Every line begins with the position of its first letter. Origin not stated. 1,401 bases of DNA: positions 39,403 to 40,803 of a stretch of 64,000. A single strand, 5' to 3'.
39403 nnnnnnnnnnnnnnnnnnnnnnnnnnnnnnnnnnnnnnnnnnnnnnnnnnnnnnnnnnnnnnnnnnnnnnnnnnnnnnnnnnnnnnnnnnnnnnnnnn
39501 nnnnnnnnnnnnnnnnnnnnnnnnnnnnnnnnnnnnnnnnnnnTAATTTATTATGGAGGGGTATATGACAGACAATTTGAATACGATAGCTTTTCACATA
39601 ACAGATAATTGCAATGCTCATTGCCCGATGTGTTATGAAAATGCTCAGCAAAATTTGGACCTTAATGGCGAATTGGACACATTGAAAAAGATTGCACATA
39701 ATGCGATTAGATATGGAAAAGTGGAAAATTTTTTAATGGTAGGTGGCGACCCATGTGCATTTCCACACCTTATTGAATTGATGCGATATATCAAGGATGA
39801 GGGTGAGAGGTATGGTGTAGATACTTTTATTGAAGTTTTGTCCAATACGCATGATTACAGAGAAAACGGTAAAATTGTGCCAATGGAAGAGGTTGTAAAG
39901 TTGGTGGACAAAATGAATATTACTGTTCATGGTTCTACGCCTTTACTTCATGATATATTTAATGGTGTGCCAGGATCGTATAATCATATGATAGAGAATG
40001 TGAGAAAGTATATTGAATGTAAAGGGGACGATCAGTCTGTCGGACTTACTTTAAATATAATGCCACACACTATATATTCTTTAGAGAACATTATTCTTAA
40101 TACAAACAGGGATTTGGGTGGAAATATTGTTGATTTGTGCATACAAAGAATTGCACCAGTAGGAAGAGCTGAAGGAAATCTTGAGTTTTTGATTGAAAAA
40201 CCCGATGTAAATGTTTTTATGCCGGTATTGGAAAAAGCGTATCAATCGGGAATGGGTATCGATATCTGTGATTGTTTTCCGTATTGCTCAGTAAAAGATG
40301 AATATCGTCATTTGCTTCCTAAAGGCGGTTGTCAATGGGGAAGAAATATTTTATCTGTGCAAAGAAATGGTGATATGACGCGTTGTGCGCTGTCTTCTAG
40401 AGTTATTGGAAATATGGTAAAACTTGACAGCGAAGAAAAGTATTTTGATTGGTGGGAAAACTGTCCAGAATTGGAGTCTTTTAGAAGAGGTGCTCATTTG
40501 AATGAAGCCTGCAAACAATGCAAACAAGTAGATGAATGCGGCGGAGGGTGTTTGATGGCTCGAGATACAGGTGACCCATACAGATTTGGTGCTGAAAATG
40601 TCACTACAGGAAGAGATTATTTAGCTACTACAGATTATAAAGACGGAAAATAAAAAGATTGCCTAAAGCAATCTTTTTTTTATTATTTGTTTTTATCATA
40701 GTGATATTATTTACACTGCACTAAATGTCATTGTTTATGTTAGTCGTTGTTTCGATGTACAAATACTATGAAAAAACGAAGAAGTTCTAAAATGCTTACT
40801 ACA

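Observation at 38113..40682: rplI-linked cassette of a DUF4178-like ORF, a PNPOx-fold protein and a radical SAM/SPASM enzyme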

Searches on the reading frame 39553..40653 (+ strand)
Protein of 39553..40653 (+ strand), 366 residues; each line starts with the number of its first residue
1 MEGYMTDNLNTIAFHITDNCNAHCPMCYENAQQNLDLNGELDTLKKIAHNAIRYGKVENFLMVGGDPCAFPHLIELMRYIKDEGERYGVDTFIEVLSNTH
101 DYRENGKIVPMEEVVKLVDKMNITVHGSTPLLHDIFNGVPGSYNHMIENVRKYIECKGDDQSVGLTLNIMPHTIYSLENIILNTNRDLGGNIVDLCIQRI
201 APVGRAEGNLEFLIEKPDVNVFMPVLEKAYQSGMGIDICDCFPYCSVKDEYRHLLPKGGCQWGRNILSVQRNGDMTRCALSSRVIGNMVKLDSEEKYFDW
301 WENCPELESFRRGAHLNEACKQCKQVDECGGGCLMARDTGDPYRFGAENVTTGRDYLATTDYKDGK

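Call 3: search_protein_families(library=pfam, proteins=[window:39553-40653:+], max_evalue=0.1)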
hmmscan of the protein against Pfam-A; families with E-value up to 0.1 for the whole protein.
window:39553-40653:+ (366 aa): 3 families
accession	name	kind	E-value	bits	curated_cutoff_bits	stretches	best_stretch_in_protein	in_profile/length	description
PF04055.27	Radical_SAM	-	1.1e-13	52.1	29.5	1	16-171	3-152/166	Radical SAM superfamily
PF13353.11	Fer4_12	-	4.2e-05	24.3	22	1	17-127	12-115/137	4Fe-4S single cluster domain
PF13186.11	SPASM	-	0.00044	20.9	21.5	1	260-324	1-67/67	Iron-sulfur cluster-binding domain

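Call 4: search_protein_families(library=ncbifam, proteins=[window:39553-40653:+], max_evalue=0.1)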
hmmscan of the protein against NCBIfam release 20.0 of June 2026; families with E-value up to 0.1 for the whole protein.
window:39553-40653:+ (366 aa): 56 families (the best 25 are shown)
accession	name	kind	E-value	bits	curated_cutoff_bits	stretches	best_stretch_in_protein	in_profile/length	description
TIGR04303.1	GeoRSP_rSAM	equivalog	1.2e-16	61.2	400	1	11-334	6-307/325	GeoRSP system radical SAM/SPASM protein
TIGR03977.1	rSAM_pair_HxsC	equivalog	1.1e-13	50.8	267.9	1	11-258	26-264/292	His-Xaa-Ser system radical SAM maturase HxsC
TIGR04053.2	TIGR04053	equivalog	5.2e-13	49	395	1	12-212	10-198/366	TIGR04053 family radical SAM/SPASM domain-containing protein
TIGR04055.1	rSAM_NirJ2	equivalog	6.4e-13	48.9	500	1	12-333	2-303/326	putative heme d1 biosynthesis radical SAM protein NirJ2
TIGR04545.1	rSAM_ahbD_hemeb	equivalog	7e-12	45.4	500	1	12-208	2-183/339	heme b synthase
TIGR02109.1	PQQ_syn_pqqE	equivalog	7.9e-12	44.8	381.35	1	14-333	11-312/358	pyrroloquinoline quinone biosynthesis protein PqqE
TIGR04054.1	rSAM_NirJ1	equivalog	1.3e-11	43.7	650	1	6-207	32-217/387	putative heme d1 biosynthesis radical SAM protein NirJ1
TIGR04251.1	SCM_rSAM_ScmF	equivalog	1.9e-10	40.7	400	1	9-335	3-323/353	SynChlorMet cassette radical SAM/SPASM protein ScmF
NF045574.1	sacti_mat_StsB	exception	1.9e-10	40.2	625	1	7-148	93-223/466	StsB family radical SAM/SPASM domain sactipeptide maturase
NF050035.1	rSAM_WgK_link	exception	2.1e-10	40.1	650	2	12-218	11-201/367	radical SAM/SPASM peptide maturase WgkB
TIGR04082.1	rSAM_for_selen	equivalog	2.7e-10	39.6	350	1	2-334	191-497/516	thio(seleno)oxazole modification radical SAM maturase SbtM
TIGR04317.1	W_rSAM_matur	equivalog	9.8e-10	38.1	380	1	9-92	3-87/349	tungsten cofactor oxidoreductase radical SAM maturase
TIGR04546.1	rSAM_ahbC_deAc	equivalog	2.1e-09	36.6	650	1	7-178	36-194/390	12,18-didecarboxysiroheme deacetylase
TIGR04250.1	SCM_rSAM_ScmE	equivalog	5.5e-09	35.4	400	1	12-180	5-161/358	SynChlorMet cassette radical SAM/SPASM protein ScmE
TIGR04051.1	rSAM_NirJ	equivalog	1.8e-08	33.8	515.45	1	14-180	6-159/354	heme d1 biosynthesis radical SAM protein NirJ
TIGR04085.1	rSAM_more_4Fe4S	domain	1.4e-06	28.7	27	1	260-338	1-79/93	SPASM domain-containing protein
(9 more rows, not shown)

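Call 6: find_homologous_proteins(query=window:39553-40653:+)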
Query window:39553-40653:+ (366 aa): 34 proteins with E <= 0.001 among 1124 candidates.
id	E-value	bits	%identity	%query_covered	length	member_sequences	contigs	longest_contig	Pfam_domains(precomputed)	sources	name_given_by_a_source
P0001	2.5e-254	861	100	99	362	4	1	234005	PF04055.28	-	-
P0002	4.2e-162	557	62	98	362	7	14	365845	PF04055.28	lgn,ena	-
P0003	1.1e-157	543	64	96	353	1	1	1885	PF04055.28,PF13353.12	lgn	-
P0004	8.9e-155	533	62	96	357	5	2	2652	PF04055.28,PF13353.12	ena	-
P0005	1.6e-154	532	61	97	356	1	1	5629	PF04055.28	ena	-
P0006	3.8e-154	531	62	96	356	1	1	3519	PF04055.28,PF13353.12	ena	-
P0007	1.8e-153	529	65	96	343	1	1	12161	PF13186.12,PF04055.28,PF13353.12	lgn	-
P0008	1.2e-152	526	64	93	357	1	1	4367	PF04055.28,PF13353.12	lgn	-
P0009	3.6e-152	525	61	95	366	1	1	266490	PF04055.28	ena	-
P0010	2.0e-150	519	63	96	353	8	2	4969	PF04055.28,PF13353.12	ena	-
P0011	3.4e-149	515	61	97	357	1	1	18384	PF04055.28,PF13353.12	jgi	-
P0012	3.3e-148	512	64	92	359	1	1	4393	PF04055.28,PF13353.12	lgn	-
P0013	6.5e-148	511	63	96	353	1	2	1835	PF04055.28,PF13353.12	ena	-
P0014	6.6e-148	511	63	91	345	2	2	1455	PF04055.28,PF13353.12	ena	-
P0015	6.9e-148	511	60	96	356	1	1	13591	PF04055.28,PF13353.12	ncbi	-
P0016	2.8e-147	508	65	90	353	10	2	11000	PF04055.28,PF13353.12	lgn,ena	-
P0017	5.8e-147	507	65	90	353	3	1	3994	PF04055.28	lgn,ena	-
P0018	7.3e-122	425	52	98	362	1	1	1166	PF04055.28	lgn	-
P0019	1.2e-120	421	51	98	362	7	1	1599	PF04055.28,PF13353.12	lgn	-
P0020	1.9e-118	414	49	98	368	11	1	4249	PF04055.28,PF13353.12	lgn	-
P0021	2.9e-118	413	50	97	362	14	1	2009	PF04055.28,PF13353.12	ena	-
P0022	2.7e-117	410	52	93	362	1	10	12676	PF04055.28,PF13353.12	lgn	-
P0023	1.0e-116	408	49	98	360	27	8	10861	PF04055.28,PF13353.12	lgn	-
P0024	7.1e-116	405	49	96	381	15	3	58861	PF04055.28,PF13353.12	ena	-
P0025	1.7e-113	397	48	97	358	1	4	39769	PF13186.12,PF04055.28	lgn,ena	-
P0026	2.4e-113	397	49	95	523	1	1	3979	PF04055.28,PF13353.12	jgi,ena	-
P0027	1.4e-112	394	49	96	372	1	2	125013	PF04055.28,PF13353.12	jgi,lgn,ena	-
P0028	6.8e-109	382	49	91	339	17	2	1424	PF04055.28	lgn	-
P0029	5.1e-104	366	46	92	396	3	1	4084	PF04055.28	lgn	-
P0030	5.0e-103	363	44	97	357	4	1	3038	PF04055.28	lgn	-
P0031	1.0e-99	352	44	93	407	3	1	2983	PF04055.28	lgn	-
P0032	3.6e-99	350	45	93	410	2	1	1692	PF13186.12,PF04055.28,PF13353.12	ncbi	-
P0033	4.9e-99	350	44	97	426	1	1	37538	PF04055.28,PF13353.12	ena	-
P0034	5.8e-97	343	45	91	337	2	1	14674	PF04055.28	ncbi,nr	ncbi:MAG: radical SAM protein [Firmicutes bacterium]|nr:radical SAM protein [Bacillota bacterium]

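Call 8: find_encoding_contigs(protein=P0002, flank=6000, max_places=3)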
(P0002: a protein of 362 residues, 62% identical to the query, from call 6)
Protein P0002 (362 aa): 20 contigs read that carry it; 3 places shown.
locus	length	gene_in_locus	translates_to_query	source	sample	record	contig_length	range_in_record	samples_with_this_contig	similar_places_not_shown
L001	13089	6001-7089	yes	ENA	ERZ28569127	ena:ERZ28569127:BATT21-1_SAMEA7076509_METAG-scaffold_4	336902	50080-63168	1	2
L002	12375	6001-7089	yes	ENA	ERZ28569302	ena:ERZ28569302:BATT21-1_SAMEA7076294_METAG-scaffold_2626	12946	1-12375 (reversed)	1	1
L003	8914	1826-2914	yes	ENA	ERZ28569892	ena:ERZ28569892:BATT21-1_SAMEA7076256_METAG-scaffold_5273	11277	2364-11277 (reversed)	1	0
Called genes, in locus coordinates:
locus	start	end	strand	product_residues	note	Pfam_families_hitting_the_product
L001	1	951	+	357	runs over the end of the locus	PF00140:Sigma70_r1_2, PF04542:Sigma70_r2, PF04539:Sigma70_r3, PF04545:Sigma70_r4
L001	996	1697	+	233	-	PF02591:Zn_ribbon_9 (weak)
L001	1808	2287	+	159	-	-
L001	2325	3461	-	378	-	PF00266:Aminotran_5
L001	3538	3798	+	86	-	PF11823:Se_S_carrier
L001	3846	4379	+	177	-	PF01464:SLT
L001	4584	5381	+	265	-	PF00226:DnaJ, PF13619:KTSC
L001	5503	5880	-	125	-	PF01243:PNPOx_N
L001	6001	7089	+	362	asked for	PF04055:Radical_SAM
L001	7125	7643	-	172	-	-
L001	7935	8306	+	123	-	PF08769:Spo0A_C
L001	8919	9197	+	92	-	-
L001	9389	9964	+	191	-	PF10688:Imp-YgjV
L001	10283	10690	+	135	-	-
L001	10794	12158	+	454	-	PF02127:Peptidase_M18, PF05343:Peptidase_M42 (faint)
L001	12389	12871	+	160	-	PF08719:NADAR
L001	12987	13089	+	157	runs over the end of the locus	PF00293:NUDIX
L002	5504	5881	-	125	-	PF01243:PNPOx_N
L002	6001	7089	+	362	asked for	PF04055:Radical_SAM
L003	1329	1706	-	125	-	PF01243:PNPOx_N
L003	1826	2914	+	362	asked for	PF04055:Radical_SAM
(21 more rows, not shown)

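Call 9: find_encoding_contigs(protein=P0009, flank=6000, max_places=2)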
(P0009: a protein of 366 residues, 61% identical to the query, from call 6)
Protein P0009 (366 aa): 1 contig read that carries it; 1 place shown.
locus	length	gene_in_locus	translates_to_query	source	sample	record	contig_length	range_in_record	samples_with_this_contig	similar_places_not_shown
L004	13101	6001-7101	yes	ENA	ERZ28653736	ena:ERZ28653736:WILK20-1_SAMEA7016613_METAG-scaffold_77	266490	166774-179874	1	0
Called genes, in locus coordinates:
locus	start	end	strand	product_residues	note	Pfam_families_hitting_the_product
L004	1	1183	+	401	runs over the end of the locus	PF02646:RmuC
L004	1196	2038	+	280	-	PF10672:Methyltrans_SAM, PF03602:Cons_hypoth95, PF09445:Methyltransf_15 (faint), PF13649:Methyltransf_25 (weak)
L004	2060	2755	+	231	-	PF00849:PseudoU_synth_2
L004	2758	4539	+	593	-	PF08439:Peptidase_M3_N, PF01432:Peptidase_M3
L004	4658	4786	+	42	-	-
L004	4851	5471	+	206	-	PF09851:SHOCT (faint)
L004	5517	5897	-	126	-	-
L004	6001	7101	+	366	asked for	PF04055:Radical_SAM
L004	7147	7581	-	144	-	PF00383:dCMP_cyt_deam_1, PF14437:MafB19-deam, PF14439:Bd3614-deam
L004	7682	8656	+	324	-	PF02517:Rce1-like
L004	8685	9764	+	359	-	PF02517:Rce1-like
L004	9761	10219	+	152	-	PF02590:SPOUT_MTase, PF10666:Phage_TAC_8 (weak)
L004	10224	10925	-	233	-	-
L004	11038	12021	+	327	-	-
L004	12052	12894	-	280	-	PF00528:BPD_transp_1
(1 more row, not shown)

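Call 10: find_encoding_contigs(protein=P0027, flank=6000, max_places=2)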
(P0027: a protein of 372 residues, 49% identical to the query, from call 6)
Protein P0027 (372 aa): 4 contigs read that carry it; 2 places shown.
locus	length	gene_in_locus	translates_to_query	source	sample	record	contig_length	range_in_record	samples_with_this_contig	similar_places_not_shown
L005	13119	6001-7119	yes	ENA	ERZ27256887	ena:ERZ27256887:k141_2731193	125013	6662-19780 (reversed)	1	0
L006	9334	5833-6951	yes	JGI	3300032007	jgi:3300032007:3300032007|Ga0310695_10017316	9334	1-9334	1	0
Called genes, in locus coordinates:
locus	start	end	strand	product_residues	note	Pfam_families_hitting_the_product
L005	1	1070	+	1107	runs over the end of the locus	PF05170:AsmA (faint)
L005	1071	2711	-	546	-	PF06418:CTP_synth_N, PF00117:GATase, PF07722:Peptidase_C26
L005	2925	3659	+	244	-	PF02674:Colicin_V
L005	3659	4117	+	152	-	PF02590:SPOUT_MTase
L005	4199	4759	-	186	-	PF10688:Imp-YgjV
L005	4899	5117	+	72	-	PF05154:TM2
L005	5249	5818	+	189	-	PF06821:Ser_hydrolase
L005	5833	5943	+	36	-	-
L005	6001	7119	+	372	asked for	PF13353:Fer4_12 (weak), PF04055:Radical_SAM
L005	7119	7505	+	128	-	PF01243:PNPOx_N (weak)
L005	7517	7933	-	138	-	PF10688:Imp-YgjV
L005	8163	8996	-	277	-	PF02016:Peptidase_S66, PF17676:Peptidase_S66C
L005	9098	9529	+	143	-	-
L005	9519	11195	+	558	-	PF01464:SLT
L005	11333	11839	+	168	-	PF02559:CarD_TRCF_RID, PF21095:CarD_C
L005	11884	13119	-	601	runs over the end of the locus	PF13306:LRR_5, PF13855:LRR_8 (faint), PF13306:LRR_5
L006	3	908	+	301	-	?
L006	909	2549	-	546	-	PF06418:CTP_synth_N, PF00117:GATase, PF07722:Peptidase_C26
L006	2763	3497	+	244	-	PF02674:Colicin_V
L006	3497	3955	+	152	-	PF02590:SPOUT_MTase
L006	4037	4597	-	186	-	PF10688:Imp-YgjV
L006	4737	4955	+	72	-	PF05154:TM2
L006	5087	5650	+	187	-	PF06821:Ser_hydrolase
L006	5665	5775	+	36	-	-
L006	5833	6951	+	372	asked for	PF13353:Fer4_12 (weak), PF04055:Radical_SAM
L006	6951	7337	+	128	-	PF01243:PNPOx_N (weak)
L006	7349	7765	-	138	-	PF10688:Imp-YgjV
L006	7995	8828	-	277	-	PF02016:Peptidase_S66, PF17676:Peptidase_S66C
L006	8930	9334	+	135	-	?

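Call 11: find_encoding_contigs(protein=P0033, flank=6000, max_places=2)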
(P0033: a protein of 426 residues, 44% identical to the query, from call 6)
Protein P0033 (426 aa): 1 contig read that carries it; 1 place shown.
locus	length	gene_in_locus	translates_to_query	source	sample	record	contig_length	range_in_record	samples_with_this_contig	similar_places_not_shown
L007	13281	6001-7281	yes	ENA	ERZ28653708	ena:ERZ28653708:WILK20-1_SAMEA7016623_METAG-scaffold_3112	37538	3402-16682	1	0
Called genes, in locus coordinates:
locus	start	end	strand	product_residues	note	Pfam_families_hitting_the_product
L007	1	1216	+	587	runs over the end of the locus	PF00664:ABC_membrane, PF00005:ABC_tran, PF02463:SMC_N (weak)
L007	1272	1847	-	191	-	-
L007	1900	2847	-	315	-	PF13183:Fer4_8 (faint), PF14697:Fer4_21 (faint), PF00037:Fer4 (faint), PF12838:Fer4_7 (faint), PF13187:Fer4_9 (faint), PF13484:Fer4_16 (faint)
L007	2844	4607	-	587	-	PF08238:Sel1 (weak)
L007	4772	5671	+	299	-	PF13426:PAS_9, PF00990:GGDEF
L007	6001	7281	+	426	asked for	PF04055:Radical_SAM, PF13353:Fer4_12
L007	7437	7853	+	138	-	PF01467:CTP_transf_like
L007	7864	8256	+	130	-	PF01243:PNPOx_N (weak)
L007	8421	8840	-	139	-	-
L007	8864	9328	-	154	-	PF13671:AAA_33 (faint)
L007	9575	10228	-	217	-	-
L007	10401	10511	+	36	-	-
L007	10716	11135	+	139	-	PF00691:OmpA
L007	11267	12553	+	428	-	PF02403:Seryl_tRNA_N, PF00587:tRNA-synt_2b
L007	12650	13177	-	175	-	-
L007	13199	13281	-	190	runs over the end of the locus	-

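Call 14: find_related_loci(query=A1, collection=genome_contigs, flank=7000)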
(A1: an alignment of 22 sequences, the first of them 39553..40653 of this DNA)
Query A1 (366 aa) in genome_contigs; peptide patterns used: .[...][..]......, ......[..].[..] (x = any residue, [..] = any of these).
15 stretches matched a pattern; 14 encode a relative of the query (tblastn E <= 1e-3); 14 distinct loci.
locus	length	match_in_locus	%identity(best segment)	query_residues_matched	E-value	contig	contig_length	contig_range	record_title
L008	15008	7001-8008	64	4-338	4e-152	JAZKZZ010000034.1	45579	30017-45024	MAG: Bacilli bacterium isolate T1900045082_TC20190076.MAGScoT_cleanbin_000019 SGB_4666_k141_1835986, whole genome shotgu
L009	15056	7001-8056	50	5-357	1e-119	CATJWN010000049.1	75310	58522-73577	MAG: uncultured Clostridia bacterium isolate iMGMC-826_1678881687 genome assembly, contig: MegahitA5_1699, whole genome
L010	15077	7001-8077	48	5-364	2e-118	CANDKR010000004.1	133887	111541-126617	MAG TPA_asm: uncultured Clostridia bacterium isolate ERR6760080_bin.76_metawrap_v1.3_MAG genome assembly, contig: ERZ128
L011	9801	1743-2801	48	5-357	5e-115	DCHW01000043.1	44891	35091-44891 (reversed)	MAG TPA_asm: Clostridiales bacterium UBA1742 UBA1742_contig_10627, whole genome shotgun sequence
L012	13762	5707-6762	47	9-358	9e-110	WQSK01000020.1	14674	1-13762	MAG: Bacillota bacterium isolate Co191P1bin89 JGI24694J35173_10002546, whole genome shotgun sequence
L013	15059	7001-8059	46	3-358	3e-108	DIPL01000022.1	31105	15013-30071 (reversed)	MAG TPA_asm: Christensenella sp. UBA5489 UBA5489_contig_9358, whole genome shotgun sequence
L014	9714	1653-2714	45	5-358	2e-104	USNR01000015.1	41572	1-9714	uncultured Clostridium sp. isolate UMGS1901 genome assembly, contig: NODE_349_length_41572_cov_13.705831, whole genome s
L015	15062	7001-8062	45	5-358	6e-104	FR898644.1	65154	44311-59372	Clostridium sp. CAG:440 genomic scaffold, scf59, whole genome shotgun sequence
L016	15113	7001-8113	42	5-358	6e-103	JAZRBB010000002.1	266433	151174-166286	MAG: Candidatus Enterousia sp. isolate T1900045132_TC20190126.MAGScoT_cleanbin_000016 SGB_4885_k141_348977, whole genome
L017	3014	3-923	49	60-366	4e-105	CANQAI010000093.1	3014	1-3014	MAG: uncultured Clostridia bacterium isolate Lapin-005__bin38 genome assembly, contig: Lapin-005__NODE_50909_length_3014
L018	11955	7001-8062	44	5-358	5e-102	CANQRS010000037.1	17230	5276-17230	MAG: uncultured Clostridia bacterium isolate Lapin-022__bin65 genome assembly, contig: Lapin-022__NODE_3238_length_17230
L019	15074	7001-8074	40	8-358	2e-79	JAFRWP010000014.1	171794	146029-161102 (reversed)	Candidatus Saccharibacteria bacterium isolate RGIG2864 Goat_Omasum.Co__c2311447, whole genome shotgun sequence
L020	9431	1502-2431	31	9-336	1e-45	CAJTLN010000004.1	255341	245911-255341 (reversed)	MAG TPA_asm: uncultured Bacilli bacterium isolate MGBC100111 genome assembly, contig: MGBC100111.4, whole genome shotgun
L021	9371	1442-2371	32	9-336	5e-45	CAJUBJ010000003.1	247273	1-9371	MAG TPA_asm: uncultured Bacilli bacterium isolate MGBC127997 genome assembly, contig: MGBC127997.3, whole genome shotgun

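Call 15: find_encoding_contigs(protein=P0026, flank=6000, max_places=3)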
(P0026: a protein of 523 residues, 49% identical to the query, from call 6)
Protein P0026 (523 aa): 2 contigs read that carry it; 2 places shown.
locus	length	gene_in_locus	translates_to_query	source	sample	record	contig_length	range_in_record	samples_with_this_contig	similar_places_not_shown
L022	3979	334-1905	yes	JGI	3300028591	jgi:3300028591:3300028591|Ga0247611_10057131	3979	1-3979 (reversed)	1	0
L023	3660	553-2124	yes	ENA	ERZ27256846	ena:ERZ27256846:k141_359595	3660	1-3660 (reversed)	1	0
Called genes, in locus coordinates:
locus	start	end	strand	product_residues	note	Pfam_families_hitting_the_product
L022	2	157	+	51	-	?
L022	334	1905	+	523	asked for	PF04055:Radical_SAM, PF13353:Fer4_12 (weak)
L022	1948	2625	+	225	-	PF00300:His_Phos_1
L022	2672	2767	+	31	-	-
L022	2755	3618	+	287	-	PF00126:HTH_1, PF03466:LysR_substrate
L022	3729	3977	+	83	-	?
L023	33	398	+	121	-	-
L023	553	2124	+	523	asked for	PF04055:Radical_SAM, PF13353:Fer4_12 (weak)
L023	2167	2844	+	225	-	PF00300:His_Phos_1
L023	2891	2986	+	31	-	-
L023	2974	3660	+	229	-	?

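Call 20: search_protein_families(library=pfam, proteins=[L007:7437-7853:+], max_evalue=0.01)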
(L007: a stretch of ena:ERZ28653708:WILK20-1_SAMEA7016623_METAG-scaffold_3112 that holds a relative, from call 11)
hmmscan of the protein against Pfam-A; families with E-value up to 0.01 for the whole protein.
L007:7437-7853:+ (138 aa): 1 family
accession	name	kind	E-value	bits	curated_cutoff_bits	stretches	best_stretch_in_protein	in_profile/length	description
PF01467.32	CTP_transf_like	-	1.3e-13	51.7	21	1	6-133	2-131/133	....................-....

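Call 29: search_solved_structures(query=A1, max_evalue=0.001)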
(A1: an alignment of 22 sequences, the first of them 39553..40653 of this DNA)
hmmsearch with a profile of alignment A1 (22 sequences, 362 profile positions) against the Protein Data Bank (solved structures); distinct sequences matched with E-value up to 0.001: 1.
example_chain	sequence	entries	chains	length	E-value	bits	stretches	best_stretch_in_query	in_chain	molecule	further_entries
6c8v_A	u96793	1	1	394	2.9e-07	32.8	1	245-334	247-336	Coenzyme PQQ synthesis protein E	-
